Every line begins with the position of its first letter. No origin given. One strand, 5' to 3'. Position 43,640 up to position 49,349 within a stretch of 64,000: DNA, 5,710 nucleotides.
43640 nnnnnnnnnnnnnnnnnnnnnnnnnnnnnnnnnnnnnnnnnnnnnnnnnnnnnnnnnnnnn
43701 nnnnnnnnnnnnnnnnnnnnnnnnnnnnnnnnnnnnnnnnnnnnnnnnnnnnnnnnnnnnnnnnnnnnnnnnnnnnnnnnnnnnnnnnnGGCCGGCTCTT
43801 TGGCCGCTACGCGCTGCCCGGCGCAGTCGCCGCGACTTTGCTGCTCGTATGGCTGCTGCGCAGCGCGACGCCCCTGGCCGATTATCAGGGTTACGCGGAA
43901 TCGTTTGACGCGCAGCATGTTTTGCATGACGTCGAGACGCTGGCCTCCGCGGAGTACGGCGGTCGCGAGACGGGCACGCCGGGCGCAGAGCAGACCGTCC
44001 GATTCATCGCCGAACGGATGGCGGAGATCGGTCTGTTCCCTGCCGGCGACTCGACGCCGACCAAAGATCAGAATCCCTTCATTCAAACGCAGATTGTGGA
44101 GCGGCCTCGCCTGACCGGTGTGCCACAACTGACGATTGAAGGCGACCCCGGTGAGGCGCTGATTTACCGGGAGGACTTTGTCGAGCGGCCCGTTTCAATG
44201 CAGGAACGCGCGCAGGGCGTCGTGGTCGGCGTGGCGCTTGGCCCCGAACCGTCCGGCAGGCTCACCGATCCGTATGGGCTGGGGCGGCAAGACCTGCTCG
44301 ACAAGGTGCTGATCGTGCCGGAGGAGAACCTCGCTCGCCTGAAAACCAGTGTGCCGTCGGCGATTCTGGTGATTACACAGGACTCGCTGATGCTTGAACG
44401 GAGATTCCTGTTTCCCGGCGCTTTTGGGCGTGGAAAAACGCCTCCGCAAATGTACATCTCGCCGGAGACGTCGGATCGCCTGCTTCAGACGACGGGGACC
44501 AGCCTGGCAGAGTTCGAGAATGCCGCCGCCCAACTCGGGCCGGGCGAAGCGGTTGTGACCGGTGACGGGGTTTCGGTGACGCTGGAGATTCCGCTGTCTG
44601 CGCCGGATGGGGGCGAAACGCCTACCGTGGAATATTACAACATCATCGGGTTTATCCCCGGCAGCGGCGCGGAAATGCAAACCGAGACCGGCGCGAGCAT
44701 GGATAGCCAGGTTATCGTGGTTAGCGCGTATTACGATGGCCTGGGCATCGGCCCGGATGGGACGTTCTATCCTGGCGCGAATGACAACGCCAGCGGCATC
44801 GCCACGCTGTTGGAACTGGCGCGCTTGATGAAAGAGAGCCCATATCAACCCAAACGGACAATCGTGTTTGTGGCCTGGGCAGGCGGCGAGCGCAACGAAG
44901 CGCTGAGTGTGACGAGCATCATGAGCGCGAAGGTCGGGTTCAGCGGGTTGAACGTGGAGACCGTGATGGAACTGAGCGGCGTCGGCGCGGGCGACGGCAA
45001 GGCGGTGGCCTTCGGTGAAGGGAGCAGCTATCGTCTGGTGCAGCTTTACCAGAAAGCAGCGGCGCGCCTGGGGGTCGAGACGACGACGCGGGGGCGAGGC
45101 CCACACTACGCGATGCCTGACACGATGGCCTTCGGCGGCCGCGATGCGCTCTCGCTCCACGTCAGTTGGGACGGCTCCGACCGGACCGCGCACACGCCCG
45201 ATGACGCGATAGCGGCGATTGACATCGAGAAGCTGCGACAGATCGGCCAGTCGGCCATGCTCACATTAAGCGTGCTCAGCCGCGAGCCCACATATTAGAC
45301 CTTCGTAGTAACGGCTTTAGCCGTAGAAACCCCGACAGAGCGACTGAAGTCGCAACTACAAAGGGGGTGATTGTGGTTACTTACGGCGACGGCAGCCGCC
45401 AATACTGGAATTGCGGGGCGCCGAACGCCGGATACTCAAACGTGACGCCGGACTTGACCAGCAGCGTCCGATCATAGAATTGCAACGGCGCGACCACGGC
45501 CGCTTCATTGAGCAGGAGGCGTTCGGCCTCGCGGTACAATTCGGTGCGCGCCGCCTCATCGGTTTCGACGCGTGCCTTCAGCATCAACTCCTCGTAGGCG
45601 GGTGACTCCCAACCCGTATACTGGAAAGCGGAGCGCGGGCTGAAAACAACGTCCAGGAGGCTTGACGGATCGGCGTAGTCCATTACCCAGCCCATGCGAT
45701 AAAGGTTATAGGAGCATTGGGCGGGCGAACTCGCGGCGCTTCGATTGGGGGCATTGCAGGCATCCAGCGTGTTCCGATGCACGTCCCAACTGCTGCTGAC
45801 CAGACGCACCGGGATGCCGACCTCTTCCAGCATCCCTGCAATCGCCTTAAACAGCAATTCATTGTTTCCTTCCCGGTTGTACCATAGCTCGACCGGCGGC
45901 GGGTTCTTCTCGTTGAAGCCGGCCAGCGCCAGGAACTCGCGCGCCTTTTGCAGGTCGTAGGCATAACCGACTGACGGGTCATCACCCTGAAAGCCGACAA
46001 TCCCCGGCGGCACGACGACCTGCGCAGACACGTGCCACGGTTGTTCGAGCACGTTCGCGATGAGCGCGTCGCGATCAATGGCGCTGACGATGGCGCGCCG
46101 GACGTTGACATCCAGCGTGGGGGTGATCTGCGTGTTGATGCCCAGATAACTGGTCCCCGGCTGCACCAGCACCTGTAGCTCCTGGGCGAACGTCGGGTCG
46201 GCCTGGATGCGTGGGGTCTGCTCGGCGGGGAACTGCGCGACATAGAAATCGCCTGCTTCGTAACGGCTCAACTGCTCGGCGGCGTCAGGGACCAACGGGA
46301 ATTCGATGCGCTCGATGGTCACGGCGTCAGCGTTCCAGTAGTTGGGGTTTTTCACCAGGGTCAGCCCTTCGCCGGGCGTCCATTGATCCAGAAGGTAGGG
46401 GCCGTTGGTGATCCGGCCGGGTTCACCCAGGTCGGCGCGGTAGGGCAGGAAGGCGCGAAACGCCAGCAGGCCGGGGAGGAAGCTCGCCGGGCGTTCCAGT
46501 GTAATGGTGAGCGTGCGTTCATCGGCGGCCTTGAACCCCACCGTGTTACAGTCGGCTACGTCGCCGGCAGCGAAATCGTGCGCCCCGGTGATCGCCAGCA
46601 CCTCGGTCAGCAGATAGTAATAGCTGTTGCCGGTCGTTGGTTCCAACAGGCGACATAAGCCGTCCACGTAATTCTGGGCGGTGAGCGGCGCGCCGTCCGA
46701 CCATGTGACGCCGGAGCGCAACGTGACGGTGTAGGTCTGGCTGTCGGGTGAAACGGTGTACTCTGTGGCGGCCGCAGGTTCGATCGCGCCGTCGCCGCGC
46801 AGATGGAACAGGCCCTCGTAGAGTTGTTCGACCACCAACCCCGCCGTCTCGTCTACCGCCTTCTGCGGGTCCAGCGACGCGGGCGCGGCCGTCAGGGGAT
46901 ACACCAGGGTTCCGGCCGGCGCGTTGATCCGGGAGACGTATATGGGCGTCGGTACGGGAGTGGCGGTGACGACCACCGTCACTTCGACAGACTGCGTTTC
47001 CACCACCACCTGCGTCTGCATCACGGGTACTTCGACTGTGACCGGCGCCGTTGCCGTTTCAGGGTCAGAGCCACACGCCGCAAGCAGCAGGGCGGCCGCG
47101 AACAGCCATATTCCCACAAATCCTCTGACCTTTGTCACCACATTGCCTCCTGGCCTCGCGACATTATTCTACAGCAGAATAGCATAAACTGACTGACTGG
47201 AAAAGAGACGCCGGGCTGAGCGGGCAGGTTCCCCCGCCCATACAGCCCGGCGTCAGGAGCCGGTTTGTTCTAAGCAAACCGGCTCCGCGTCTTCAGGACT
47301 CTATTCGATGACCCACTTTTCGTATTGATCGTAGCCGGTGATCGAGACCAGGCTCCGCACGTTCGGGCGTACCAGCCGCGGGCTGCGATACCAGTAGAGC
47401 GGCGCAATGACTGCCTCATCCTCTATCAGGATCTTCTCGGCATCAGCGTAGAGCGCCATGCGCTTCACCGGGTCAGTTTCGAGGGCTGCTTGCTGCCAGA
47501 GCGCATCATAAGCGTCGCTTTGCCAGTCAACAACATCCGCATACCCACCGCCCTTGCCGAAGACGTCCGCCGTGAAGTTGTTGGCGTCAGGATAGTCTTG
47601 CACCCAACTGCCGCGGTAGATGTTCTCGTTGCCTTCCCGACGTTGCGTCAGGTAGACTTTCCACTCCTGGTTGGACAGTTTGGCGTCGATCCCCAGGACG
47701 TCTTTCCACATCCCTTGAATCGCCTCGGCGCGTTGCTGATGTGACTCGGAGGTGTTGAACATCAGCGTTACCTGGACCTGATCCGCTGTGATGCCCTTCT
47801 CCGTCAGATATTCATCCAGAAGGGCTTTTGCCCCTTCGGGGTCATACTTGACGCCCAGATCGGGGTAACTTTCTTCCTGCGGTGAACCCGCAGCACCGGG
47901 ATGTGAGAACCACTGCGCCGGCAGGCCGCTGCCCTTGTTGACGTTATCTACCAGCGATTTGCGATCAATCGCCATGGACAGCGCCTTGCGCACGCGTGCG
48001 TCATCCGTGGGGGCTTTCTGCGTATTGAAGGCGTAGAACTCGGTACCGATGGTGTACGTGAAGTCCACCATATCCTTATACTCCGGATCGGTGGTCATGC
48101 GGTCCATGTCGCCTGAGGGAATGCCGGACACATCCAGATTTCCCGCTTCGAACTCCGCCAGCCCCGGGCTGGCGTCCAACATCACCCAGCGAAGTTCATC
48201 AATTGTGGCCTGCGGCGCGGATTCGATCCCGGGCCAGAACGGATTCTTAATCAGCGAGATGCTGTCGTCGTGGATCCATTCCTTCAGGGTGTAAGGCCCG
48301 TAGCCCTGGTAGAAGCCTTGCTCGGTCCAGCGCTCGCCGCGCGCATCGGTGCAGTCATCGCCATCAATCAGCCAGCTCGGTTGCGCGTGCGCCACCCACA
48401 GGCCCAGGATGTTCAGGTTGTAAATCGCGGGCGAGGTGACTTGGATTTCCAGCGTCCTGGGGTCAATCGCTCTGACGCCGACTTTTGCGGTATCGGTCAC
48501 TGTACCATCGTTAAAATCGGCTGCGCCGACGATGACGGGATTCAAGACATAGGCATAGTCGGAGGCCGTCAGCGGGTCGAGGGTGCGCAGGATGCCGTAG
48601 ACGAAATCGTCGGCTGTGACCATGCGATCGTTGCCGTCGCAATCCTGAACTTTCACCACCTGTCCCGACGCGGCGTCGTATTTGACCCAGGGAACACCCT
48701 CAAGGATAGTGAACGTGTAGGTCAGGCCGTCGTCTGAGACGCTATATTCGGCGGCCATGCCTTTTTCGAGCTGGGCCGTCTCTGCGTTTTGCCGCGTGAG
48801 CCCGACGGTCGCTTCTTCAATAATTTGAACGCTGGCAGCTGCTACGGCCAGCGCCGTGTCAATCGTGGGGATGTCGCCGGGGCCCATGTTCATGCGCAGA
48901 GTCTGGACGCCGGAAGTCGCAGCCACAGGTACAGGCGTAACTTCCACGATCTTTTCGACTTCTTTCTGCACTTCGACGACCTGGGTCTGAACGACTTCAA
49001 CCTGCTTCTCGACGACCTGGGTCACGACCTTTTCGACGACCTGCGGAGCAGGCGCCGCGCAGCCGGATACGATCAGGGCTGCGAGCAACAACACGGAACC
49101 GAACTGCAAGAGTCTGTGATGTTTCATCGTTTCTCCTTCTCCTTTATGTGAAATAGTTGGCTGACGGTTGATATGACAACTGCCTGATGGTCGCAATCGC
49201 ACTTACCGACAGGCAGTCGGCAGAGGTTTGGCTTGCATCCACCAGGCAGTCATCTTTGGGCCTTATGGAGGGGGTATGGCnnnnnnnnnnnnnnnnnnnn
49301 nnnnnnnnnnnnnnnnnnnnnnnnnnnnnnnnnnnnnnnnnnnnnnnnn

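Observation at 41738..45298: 1187-aa fusion: OppB-like + OppC-like permeases + extra TM + extracytoplasmic M28-like domain with possibly degenerate active site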

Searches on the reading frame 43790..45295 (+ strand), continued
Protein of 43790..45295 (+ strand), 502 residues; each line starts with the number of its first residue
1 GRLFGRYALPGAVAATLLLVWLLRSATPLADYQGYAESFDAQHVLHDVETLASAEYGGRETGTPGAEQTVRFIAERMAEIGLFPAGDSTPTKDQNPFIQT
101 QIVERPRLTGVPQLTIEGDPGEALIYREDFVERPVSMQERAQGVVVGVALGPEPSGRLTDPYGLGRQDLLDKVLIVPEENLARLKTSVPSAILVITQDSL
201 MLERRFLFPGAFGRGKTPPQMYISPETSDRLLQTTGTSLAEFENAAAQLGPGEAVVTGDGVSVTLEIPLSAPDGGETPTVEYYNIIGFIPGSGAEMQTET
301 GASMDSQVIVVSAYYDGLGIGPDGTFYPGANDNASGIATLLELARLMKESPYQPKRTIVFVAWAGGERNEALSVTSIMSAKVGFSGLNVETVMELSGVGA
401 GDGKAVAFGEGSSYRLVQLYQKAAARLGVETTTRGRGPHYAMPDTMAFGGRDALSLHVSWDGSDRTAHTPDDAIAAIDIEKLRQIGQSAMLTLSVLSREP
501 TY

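Call 48: search_solved_structures(query=A2, max_evalue=0.001, show_alignments=3)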
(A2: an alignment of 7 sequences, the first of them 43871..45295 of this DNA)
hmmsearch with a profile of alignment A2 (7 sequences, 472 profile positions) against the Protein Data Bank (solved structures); distinct sequences matched with E-value up to 0.001: 24.
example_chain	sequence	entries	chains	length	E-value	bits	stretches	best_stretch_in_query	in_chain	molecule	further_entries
6hc6_A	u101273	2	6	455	3.9e-10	42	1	277-334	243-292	Aminopeptidase YwaD | Aminopeptidase Y (Arg Lys Leu preference)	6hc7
3b3t_A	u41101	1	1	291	6.6e-10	41.2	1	267-337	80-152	Bacterial leucyl aminopeptidase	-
3b35_A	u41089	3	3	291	5.1e-09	38.3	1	267-337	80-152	Bacterial leucyl aminopeptidase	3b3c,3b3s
3b3v_A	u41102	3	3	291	5.6e-09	38.2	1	267-337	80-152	Bacterial leucyl aminopeptidase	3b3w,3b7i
1amp_A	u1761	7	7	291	5.7e-09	38.2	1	267-337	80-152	AMINOPEPTIDASE | PROTEIN (AMINOPEPTIDASE) | BACTERIAL LEUCYL AMINOPEPTIDASE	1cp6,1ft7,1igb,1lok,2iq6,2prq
2anp_A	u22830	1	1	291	5.8e-09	38.1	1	267-337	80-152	leucyl aminopeptidase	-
1rtq_A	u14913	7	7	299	5.9e-09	38.1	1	267-337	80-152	Bacterial leucyl aminopeptidase | Aminopeptidase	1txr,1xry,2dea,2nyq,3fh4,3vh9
2ek8_A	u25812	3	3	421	7.5e-07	31.2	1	233-457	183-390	Aminopeptidase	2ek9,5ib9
5gne_A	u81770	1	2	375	8.7e-07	31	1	279-339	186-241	Leucine aminopeptidase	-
6wrv_A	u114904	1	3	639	5.4e-06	28.3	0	296-337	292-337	Transferrin receptor protein 1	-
1de4_C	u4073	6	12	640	5.4e-06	28.3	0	296-337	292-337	TRANSFERRIN RECEPTOR | Transferrin receptor protein 1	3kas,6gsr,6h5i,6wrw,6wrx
3s9l_A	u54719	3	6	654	5.8e-06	28.2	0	7-152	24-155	Transferrin receptor protein 1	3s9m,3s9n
6d03_A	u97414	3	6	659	5.9e-06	28.2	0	296-337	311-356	Transferrin receptor protein 1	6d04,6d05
6okd_A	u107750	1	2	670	6.2e-06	28.1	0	296-337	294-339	Transferrin receptor protein 1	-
11rn_A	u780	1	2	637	1.3e-05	27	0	296-337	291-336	Transferrin receptor protein 1, serum form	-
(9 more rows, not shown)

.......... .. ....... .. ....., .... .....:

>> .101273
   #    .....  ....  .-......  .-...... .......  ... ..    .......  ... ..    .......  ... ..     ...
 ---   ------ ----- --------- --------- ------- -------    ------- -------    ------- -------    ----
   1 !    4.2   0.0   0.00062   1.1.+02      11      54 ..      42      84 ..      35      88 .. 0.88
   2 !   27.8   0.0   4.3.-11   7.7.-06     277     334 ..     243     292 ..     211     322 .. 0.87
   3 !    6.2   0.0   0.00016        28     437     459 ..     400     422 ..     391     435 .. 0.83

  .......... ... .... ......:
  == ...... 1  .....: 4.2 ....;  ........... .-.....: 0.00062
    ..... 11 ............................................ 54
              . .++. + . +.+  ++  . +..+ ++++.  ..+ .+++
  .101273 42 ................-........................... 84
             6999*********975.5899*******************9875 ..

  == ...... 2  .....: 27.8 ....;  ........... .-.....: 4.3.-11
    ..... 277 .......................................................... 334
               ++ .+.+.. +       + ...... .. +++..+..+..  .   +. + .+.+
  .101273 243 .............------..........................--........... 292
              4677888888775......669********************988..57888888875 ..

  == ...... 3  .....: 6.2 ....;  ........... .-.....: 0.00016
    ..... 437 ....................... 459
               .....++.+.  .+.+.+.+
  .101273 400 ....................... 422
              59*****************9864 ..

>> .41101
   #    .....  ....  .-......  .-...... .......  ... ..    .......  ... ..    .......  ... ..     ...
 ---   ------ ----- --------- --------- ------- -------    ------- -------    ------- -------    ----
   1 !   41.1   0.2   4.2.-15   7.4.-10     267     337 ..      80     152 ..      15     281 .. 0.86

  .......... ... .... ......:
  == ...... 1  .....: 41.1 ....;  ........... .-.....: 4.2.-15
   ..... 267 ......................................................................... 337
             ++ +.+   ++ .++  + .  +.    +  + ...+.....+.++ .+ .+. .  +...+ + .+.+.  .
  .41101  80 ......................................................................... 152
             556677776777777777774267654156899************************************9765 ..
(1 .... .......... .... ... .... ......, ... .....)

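Call 59: predict_structure(alignment_id=A3)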
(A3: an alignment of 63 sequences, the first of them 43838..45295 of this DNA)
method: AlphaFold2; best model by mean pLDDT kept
length: 486 residues; sequences in the alignment: 63
mean_pLDDT: 90.7   pTM: 0.91
mean pLDDT of the five models: 90.7, 90.2, 89.8, 88.5, 88.2
residues with pLDDT >= 90: 352; 70-90: 99; 50-70: 31; < 50: 4
segments of 3 or more residues with pLDDT < 50: 432-434
pLDDT, mean of each block of 10 residues (from residue 1): 68 92 98 97 92 97 97 76 89 95 87 93 94 94 88 95 89 92 94 72 95 98 98 97 97 70 84 95 87 95 95 96 99 97 93 85 90 94 95 92 97 90 65 67 94 96 98 98 91
secondary structure, 60 per line:
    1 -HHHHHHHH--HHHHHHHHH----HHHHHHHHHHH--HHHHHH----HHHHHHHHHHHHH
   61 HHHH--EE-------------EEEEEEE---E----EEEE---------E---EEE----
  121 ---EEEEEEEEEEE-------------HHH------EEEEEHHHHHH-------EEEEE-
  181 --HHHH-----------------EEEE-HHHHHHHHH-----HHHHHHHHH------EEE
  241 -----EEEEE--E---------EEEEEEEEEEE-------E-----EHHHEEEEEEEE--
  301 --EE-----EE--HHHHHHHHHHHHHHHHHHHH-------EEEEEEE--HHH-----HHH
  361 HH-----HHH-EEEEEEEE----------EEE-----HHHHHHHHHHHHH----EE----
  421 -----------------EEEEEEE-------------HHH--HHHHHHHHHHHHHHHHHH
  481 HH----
elements in order: H2-9 H12-20 H25-35 H38-43 H48-64 E82-88 E97-100 E114-116 E124-134 E157-161 H162-167 E175-179 H183-186 E204-207 H209-217 H223-231 E238-240 E246-250 E263-273 E291-298 H314-333 E341-347 H358-362 E372-379 E390-392 H398-410 E438-444 H463-482
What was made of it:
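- Ectodomain model: pLDDT 90.7, pTM 0.91 (call 59).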

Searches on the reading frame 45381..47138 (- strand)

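Call 7: search_protein_families(library=pfam, proteins=[window:45381-47138:-], max_evalue=0.001)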
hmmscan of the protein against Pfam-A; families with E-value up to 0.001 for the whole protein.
window:45381-47138:- (585 aa): 1 family
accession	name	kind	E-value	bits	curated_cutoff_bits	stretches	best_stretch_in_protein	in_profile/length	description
PF00496.27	SBP_bac_5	-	3.7e-71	240.6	32.4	1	119-503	2-365/368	Bacterial extracellular solute-binding proteins, family 5 Middle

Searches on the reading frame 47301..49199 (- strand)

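Call 7: search_protein_families(library=pfam, proteins=[window:47301-49199:-], max_evalue=0.001)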
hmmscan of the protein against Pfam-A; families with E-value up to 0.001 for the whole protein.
window:47301-49199:- (632 aa): 1 family
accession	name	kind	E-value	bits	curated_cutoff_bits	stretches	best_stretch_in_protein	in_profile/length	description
PF00496.27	SBP_bac_5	-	6.7e-66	223.3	32.4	1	144-552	2-366/368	Bacterial extracellular solute-binding proteins, family 5 Middle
